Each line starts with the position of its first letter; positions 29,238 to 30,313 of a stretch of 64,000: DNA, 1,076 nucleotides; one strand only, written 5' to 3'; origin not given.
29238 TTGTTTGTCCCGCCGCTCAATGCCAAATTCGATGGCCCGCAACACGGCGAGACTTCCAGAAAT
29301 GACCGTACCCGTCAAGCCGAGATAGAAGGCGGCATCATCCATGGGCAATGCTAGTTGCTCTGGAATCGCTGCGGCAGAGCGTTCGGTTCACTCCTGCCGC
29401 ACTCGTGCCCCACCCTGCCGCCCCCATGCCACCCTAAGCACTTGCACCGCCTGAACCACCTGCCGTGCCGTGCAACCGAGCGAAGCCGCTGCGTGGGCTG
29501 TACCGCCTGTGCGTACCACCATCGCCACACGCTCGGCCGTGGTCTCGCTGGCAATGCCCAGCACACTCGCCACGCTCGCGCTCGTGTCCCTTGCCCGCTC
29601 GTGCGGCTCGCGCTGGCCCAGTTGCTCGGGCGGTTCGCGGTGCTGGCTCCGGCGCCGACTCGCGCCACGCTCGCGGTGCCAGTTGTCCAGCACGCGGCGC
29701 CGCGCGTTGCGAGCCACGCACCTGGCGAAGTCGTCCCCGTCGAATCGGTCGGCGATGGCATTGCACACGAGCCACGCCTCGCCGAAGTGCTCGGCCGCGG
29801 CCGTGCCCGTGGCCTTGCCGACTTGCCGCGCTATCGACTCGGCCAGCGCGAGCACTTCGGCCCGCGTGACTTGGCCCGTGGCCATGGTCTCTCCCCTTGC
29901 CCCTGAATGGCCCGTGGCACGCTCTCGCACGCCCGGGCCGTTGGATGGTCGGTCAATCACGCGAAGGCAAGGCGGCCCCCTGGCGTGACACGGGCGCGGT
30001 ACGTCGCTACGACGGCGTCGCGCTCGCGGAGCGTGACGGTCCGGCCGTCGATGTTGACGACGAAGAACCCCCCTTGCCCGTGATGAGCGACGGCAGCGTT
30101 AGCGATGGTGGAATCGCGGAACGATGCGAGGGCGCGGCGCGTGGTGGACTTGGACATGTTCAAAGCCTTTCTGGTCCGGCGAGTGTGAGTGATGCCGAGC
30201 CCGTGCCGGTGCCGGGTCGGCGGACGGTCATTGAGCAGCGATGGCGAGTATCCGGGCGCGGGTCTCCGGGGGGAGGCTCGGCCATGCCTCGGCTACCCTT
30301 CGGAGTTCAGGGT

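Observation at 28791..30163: Minus-strand cargo operon next to the tRNA: 68-aa protein - ECF-like sigma factor - TM protein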

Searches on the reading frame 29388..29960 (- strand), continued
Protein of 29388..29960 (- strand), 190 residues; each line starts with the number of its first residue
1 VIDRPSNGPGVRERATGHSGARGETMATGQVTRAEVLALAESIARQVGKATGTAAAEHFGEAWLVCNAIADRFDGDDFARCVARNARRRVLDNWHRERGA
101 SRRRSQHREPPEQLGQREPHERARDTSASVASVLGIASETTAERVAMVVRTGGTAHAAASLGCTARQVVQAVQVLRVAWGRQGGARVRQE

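Call 76: search_solved_structures(query=P0007, max_evalue=10)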
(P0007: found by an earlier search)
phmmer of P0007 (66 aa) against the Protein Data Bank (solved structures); distinct sequences matched with E-value up to 10: 3.
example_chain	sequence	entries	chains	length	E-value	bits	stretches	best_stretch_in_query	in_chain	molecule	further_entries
6nya_B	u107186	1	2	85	0.42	14.2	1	25-58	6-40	Ubiquitin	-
5vix_A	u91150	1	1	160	1.3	12.6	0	24-45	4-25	Polyubiquitin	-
1qq4_A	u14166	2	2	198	3.1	11.4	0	30-64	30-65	ALPHA-LYTIC PROTEASE | ALHPA-LYTIC PROTEASE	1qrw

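Call 79: find_related_loci(query=P0001, collection=viral_contigs, flank=8000)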
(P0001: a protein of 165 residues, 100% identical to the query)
Query P0001 (165 aa) in viral_contigs; peptide patterns used: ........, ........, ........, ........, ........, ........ (x = any residue, [..] = any of these).
203 stretches matched a pattern, but none encodes a relative of the query by tblastn (E <= 1e-3).

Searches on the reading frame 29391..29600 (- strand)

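Call 36: search_protein_families(library=pfam, proteins=[window:29391-29600:-], max_evalue=10)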
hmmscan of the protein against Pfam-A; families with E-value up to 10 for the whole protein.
seq(70 aa): 2 families
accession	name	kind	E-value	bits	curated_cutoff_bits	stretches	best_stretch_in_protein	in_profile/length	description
PF00126.33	HTH_1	-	0.0045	17.3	26.6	1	27-60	9-42/60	Bacterial regulatory helix-turn-helix protein, lysR family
PF13303.11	PTS_EIIC_2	-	0.13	11.8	28.9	1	25-57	184-216/327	Phosphotransferase system, EIIC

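Call 60: search_protein_families(library=ncbifam, proteins=[window:29391-29600:-], max_evalue=10)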
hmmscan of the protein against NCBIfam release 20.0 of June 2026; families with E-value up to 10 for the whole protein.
seq(70 aa): 0 families

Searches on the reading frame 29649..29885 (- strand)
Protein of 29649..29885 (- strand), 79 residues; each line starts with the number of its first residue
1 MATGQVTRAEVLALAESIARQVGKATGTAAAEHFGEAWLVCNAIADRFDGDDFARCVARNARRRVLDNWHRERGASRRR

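Call 36: search_protein_families(library=pfam, proteins=[window:29649-29885:-], max_evalue=10)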
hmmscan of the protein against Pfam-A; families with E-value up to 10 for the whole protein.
seq(79 aa): 0 families

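Call 60: search_protein_families(library=ncbifam, proteins=[window:29649-29885:-], max_evalue=10)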
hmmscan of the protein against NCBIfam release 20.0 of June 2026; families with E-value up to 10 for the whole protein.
seq(79 aa): 2 families
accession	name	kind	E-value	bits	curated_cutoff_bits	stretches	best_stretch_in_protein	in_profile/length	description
TIGR02937.1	sigma70-ECF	superfamily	0.052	13.2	42.9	1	14-75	13-74/165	sigma-70 family RNA polymerase sigma factor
NF007990.1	PRK10718.1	equivalog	0.14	11.8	207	1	3-62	99-154/189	RpoE-regulated lipoprotein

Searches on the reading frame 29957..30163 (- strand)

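Call 6: search_protein_families(library=pfam, proteins=[window:29957-30163:-], max_evalue=0.1)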
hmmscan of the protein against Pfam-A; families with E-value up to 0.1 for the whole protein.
window:29957-30163:- (68 aa): 0 families

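Call 8: search_protein_families(library=phrogs, proteins=[window:29957-30163:-], max_evalue=0.1)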
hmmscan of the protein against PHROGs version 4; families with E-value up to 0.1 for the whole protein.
window:29957-30163:- (68 aa): 1 family
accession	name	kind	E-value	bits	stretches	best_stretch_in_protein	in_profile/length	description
phrog_21824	-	unknown function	0.074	14.1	0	24-56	11-42/63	-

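Call 9: search_protein_families(library=ncbifam, proteins=[window:29957-30163:-], max_evalue=0.1)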
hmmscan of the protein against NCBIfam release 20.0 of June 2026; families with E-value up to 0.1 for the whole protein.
window:29957-30163:- (68 aa): 0 families

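Call 10: search_protein_families(library=padloc, proteins=[window:29957-30163:-], max_evalue=0.1)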
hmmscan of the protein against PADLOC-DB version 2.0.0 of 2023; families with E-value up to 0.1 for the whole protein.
window:29957-30163:- (68 aa): 0 families

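Call 60: search_protein_families(library=ncbifam, proteins=[window:29960-30157:-], max_evalue=10)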
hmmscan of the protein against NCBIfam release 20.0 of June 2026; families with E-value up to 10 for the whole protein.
seq(66 aa): 0 families
